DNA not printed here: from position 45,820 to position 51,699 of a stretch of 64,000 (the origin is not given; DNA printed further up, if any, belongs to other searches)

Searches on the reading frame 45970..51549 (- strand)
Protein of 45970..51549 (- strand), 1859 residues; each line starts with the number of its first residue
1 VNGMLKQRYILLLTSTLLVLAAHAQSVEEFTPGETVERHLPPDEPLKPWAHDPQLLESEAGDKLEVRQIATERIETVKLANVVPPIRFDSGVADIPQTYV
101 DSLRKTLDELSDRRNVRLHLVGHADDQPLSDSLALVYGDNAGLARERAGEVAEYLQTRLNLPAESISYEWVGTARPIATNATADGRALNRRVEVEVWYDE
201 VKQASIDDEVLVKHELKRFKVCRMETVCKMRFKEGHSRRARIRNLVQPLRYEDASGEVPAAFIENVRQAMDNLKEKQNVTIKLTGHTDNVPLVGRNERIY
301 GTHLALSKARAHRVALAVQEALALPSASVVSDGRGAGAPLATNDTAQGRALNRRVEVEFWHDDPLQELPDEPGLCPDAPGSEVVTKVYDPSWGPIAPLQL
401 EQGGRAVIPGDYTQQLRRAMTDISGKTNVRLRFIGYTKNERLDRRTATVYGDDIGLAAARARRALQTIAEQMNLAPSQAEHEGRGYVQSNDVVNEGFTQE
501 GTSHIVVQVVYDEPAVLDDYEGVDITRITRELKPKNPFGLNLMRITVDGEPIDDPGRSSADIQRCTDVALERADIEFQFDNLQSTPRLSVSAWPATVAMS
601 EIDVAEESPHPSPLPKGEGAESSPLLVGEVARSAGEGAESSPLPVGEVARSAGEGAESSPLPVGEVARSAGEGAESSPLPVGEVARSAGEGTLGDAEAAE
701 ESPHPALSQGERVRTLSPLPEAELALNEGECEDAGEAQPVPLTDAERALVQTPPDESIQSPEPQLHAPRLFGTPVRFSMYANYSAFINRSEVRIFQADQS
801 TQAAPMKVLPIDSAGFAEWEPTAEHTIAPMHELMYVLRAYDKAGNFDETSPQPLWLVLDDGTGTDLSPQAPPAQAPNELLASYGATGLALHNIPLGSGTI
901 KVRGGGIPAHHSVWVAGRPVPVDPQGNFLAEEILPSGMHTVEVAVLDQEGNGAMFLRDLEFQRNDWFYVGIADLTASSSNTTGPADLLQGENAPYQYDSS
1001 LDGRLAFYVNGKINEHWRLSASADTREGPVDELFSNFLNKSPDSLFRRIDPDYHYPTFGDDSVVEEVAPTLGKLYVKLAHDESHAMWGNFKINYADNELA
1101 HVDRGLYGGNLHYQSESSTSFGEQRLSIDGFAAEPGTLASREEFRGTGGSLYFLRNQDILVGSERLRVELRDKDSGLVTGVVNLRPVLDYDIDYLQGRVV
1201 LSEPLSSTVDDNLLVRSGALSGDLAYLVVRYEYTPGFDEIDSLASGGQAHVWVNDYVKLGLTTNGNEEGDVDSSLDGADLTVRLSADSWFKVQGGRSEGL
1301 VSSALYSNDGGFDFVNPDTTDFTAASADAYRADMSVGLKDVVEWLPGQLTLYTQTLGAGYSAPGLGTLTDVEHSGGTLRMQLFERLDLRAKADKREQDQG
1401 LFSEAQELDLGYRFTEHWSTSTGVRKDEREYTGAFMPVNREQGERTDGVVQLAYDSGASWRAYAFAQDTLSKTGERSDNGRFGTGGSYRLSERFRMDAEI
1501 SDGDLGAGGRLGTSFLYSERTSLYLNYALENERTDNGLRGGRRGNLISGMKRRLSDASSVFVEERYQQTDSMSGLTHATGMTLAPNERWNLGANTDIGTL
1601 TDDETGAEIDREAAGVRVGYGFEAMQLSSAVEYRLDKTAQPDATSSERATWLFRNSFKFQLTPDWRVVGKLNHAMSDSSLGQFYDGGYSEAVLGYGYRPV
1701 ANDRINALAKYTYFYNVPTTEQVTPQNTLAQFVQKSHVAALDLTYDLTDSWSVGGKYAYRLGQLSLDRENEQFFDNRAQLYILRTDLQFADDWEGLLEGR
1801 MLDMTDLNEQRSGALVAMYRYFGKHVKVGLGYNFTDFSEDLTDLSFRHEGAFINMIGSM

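Call 21: search_protein_families(library=pfam, proteins=[window:45970-51549:-], max_evalue=0.00001)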
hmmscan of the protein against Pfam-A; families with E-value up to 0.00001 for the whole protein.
window:45970-51549:- (1859 aa): 1 family
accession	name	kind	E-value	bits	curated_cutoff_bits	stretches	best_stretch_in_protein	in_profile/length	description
PF00691.25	OmpA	-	7.9e-23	81.1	27.2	2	87-190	1-98/98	OmpA family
